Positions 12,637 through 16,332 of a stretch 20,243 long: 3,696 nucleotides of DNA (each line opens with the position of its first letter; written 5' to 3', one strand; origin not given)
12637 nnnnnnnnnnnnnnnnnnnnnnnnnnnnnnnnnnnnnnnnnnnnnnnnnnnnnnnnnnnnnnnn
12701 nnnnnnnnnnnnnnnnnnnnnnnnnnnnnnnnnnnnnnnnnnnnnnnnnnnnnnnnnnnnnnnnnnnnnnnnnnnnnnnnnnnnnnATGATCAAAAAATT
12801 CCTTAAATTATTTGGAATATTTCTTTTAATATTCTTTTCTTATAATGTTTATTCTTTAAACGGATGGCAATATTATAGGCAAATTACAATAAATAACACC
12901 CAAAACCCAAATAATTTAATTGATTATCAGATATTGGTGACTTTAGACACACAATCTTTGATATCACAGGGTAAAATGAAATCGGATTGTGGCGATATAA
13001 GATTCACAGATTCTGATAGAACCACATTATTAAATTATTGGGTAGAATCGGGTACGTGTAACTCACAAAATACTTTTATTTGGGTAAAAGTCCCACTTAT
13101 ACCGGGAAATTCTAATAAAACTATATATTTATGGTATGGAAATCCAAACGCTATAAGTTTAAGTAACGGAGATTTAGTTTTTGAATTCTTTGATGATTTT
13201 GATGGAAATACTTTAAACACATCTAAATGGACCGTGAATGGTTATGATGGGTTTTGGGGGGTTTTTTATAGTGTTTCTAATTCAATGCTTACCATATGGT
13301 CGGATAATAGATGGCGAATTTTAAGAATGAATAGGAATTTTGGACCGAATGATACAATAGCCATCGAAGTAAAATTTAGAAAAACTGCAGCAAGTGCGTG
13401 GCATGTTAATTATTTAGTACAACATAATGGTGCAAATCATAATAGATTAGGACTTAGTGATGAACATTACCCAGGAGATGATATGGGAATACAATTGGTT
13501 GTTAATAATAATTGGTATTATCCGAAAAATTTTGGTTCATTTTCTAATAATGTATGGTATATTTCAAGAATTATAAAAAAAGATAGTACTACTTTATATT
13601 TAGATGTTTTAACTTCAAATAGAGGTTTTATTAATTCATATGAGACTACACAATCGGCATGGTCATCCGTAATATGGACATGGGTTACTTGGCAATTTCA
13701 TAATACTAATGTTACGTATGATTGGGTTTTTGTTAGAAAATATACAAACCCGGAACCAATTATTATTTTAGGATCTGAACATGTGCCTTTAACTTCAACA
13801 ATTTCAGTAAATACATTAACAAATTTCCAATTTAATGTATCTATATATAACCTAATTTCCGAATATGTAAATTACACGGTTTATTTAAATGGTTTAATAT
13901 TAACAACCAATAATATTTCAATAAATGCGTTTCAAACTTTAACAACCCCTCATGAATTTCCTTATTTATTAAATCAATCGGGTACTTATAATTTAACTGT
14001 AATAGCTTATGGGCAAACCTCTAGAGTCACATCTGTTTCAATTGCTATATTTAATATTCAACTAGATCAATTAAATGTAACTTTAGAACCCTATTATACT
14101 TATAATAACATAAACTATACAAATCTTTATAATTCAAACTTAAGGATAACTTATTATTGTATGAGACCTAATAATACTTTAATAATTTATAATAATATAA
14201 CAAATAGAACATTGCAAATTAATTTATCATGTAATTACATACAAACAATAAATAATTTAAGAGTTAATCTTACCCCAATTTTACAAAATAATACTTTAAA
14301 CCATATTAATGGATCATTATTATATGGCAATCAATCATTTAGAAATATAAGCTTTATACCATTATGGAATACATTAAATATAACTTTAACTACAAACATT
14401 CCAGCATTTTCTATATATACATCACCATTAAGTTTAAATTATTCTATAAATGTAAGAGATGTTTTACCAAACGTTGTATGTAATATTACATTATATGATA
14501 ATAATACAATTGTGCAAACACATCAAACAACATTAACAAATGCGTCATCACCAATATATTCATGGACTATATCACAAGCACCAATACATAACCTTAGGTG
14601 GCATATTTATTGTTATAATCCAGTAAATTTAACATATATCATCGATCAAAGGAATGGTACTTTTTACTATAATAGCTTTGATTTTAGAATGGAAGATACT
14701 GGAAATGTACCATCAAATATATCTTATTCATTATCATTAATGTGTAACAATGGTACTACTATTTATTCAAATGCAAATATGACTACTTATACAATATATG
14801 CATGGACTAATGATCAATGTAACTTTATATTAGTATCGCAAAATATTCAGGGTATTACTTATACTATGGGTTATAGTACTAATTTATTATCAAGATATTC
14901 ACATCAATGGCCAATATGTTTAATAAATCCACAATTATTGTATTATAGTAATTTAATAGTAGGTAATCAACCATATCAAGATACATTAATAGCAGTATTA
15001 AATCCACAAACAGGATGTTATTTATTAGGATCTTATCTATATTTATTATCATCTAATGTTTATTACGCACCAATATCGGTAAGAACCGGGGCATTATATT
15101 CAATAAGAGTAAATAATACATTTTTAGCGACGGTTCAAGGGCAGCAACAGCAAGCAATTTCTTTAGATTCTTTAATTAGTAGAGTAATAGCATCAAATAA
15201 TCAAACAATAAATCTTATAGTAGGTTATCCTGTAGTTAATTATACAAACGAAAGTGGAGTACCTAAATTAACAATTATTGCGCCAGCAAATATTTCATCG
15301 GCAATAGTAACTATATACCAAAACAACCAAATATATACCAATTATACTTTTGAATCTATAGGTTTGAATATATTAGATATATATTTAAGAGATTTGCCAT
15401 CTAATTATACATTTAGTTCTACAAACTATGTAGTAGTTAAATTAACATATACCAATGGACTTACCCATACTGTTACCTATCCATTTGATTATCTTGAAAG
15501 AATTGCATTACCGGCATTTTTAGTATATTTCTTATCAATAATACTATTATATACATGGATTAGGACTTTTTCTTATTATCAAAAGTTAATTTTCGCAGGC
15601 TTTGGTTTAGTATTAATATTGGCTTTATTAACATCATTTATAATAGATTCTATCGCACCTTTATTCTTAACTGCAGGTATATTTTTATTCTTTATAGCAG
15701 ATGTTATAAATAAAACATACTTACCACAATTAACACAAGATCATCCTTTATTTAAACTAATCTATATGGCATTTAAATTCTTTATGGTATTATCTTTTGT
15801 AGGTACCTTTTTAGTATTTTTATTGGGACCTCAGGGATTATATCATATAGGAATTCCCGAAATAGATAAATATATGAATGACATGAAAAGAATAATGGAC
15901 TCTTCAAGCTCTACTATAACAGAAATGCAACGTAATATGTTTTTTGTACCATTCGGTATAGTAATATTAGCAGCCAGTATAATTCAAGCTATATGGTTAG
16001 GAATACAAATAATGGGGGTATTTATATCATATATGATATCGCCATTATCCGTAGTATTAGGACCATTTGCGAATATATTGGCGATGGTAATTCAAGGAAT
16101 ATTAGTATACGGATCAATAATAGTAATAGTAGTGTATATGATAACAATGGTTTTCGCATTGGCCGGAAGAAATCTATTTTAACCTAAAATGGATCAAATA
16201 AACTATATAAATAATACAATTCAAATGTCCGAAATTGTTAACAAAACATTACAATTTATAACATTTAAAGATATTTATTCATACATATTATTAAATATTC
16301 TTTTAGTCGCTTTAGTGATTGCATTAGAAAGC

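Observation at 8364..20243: Conserved-looking core of an archaeal virus/integrative-plasmid: capsid-like protein, two giant proteins, two ATPases, many membrane proteins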

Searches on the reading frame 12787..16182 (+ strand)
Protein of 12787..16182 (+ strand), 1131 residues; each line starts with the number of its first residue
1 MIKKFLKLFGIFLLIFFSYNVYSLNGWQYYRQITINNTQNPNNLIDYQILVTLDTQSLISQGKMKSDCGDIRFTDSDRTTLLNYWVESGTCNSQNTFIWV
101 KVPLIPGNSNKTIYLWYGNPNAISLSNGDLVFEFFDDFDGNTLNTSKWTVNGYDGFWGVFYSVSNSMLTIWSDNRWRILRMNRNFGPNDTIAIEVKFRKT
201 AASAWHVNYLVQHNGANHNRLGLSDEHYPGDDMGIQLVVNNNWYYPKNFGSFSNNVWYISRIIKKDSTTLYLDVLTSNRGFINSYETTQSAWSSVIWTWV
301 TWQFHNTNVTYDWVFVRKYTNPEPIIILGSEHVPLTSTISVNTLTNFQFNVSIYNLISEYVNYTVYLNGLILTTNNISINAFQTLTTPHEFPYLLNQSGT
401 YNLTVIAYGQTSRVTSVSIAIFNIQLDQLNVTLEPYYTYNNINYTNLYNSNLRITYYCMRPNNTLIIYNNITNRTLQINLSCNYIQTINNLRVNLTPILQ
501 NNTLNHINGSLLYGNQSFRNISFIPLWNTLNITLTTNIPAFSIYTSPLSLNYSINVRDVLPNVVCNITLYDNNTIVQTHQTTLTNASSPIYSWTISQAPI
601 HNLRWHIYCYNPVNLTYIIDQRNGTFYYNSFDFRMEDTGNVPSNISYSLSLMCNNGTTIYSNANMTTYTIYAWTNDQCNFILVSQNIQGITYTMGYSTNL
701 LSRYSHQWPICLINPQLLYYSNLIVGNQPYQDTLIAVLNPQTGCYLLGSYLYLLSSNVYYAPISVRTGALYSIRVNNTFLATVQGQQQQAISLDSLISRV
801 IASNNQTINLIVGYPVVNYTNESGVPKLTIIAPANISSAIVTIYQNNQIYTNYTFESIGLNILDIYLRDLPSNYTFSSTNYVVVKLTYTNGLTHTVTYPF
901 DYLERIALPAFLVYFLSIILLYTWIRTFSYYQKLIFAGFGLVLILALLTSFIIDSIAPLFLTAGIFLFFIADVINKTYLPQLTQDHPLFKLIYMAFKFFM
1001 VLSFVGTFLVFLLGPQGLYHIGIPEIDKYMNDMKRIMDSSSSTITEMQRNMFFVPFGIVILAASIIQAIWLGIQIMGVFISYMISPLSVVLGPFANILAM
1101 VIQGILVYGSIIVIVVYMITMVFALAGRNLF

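Call 5: search_protein_families(library=pfam, max_evalue=0.1, proteins=[window:12787-16182:+])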
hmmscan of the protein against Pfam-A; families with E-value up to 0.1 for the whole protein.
window:12787-16182:+ (1131 aa): 2 families
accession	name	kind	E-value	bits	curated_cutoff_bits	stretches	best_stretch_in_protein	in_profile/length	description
PF10102.14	DUF2341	-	6.1e-31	107.2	23.4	1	67-150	1-83/84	Domain of unknown function (DUF2341)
PF22963.3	Ig_NUP210_3rd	-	0.057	14.1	27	0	770-831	40-101/105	NUP210 Ig-like domain 3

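Call 6: search_protein_families(library=phrogs, max_evalue=0.1, proteins=[window:12787-16182:+])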
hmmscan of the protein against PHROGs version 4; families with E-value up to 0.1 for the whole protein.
window:12787-16182:+ (1131 aa): 1 family
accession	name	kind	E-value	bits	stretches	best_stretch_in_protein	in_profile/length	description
phrog_19899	-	unknown function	0.025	15.3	0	485-518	13-46/142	-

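Call 10: search_dna_similar(query=window:12787-16182:+, collection=plasmids, mode=protein, max_evalue=0.001, max_rows=25)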
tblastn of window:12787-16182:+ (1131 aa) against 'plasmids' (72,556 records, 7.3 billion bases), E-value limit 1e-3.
Records with a match: 2; places in all: 2; records where one place covers at least 80% of the query: 0.
Best place of each record, by identity: <60% 2.
By first word of the organism name: Klebsiella 2.
By predicted mobility (MOB-suite, as given by PLSDB): non-mobilizable 1; conjugative 1.
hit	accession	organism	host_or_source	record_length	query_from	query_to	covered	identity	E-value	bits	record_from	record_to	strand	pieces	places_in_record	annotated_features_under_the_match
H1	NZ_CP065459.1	Klebsiella pneumoniae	Homo sapiens,Taichung Veterans General ...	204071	49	133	8%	35.3%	3e-5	56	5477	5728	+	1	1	MotA/TolQ/ExbB proton channel family protein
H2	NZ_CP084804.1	Klebsiella quasipneumoniae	Environment,Whole organism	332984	49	133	8%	34.1%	4e-5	56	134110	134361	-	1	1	MotA/TolQ/ExbB proton channel family protein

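Call 11: search_dna_similar(query=window:12787-16182:+, collection=phages, mode=protein, max_evalue=0.001, max_rows=25)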
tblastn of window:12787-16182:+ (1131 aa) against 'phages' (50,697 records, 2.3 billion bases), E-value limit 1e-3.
Records with a match: 5; places in all: 5; records where one place covers at least 80% of the query: 0.
Best place of each record, by identity: <60% 5.
By first word of the organism name: Sulfolobus 2; Sulfolobales 2; Caudoviricetes 1.
By host as written in the record: Sulfolobus islandicus 2; Sulfolobales 2; Methanomicrobiales 1.
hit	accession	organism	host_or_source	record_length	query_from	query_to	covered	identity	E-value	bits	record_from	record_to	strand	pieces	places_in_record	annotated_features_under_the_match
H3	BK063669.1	Caudoviricetes sp. vir524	Methanomicrobiales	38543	44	203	14%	34.8%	4e-9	67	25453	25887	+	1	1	hypothetical protein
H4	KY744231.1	Sulfolobus islandicus rod-shaped virus 4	Sulfolobus islandicus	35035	47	167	11%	34.3%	1e-5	56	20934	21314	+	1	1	hypothetical protein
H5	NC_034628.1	Sulfolobus islandicus rod-shaped virus 4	Sulfolobus islandicus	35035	47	167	11%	34.3%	1e-5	56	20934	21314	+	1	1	hypothetical protein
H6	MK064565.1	Sulfolobales Beppu rod-shaped virus 1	Sulfolobales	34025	47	153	9%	35.8%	2e-6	59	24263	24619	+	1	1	hypothetical protein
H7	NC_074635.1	Sulfolobales Beppu rod-shaped virus 1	Sulfolobales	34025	47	153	9%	35.8%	2e-6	59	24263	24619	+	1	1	hypothetical protein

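Call 63: search_protein_families(library=ncbifam, max_evalue=0.05, proteins=[window:12787-16182:+])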
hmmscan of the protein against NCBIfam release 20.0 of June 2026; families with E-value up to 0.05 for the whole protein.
window:12787-16182:+ (1131 aa): 0 families

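Call 69: get_annotated_region(hit=H5, flank=4000)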
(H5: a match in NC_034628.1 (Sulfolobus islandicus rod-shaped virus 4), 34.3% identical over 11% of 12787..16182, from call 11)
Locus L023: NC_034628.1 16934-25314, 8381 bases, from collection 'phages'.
description: Sulfolobus islandicus rod-shaped virus 4, partial genome.
organism: Sulfolobus islandicus rod-shaped virus 4 (NCBI taxid 1983547)
taxonomy: Viruses; Adnaviria; Zilligvirae; Taleaviricota; Tokiviricetes; Ligamenvirales; Rudiviridae; Usarudivirus; Usarudivirus SIRV4
host: Sulfolobus islandicus; source: hot spring; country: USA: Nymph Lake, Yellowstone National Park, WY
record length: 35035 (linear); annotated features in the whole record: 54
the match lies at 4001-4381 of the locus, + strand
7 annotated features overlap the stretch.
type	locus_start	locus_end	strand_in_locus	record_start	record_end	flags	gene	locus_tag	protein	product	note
CDS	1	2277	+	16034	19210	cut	-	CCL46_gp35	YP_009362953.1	hypothetical protein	ORF35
CDS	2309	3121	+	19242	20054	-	-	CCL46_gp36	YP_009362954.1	hypothetical protein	ORF36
CDS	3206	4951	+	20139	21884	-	-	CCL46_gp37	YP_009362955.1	hypothetical protein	ORF37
CDS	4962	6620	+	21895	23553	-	-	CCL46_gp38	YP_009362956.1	hypothetical protein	ORF38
CDS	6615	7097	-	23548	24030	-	-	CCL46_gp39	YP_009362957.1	SAM-dependent methyltransferase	ORF39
CDS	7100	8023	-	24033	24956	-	-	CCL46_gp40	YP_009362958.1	hypothetical protein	ORF40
CDS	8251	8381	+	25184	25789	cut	-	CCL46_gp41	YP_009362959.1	hypothetical protein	ORF41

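Call 125: search_solved_structures(query=window:12787-16182:+, max_evalue=0.1)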
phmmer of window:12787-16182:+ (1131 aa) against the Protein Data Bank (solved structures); distinct sequences matched with E-value up to 0.1: 0.

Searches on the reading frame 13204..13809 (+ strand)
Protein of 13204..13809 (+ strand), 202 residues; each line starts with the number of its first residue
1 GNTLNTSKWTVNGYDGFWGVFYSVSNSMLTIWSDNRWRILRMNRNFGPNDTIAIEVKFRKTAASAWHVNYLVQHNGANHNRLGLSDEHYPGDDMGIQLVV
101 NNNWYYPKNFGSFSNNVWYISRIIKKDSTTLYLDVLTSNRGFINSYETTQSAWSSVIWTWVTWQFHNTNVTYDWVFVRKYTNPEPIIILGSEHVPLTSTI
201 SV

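Call 126: search_protein_families(library=pfam, max_evalue=10, proteins=[window:13204-13809:+])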
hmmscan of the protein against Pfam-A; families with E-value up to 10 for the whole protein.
window:13204-13809:+ (202 aa): 2 families
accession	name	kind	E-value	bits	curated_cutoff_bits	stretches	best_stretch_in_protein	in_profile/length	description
PF18188.7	PPL4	-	0.071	13.4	25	1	114-169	56-107/159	Prim-pol 4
PF22565.1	mSLOG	-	0.12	13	27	1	105-172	7-70/105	Minimal SLOG domain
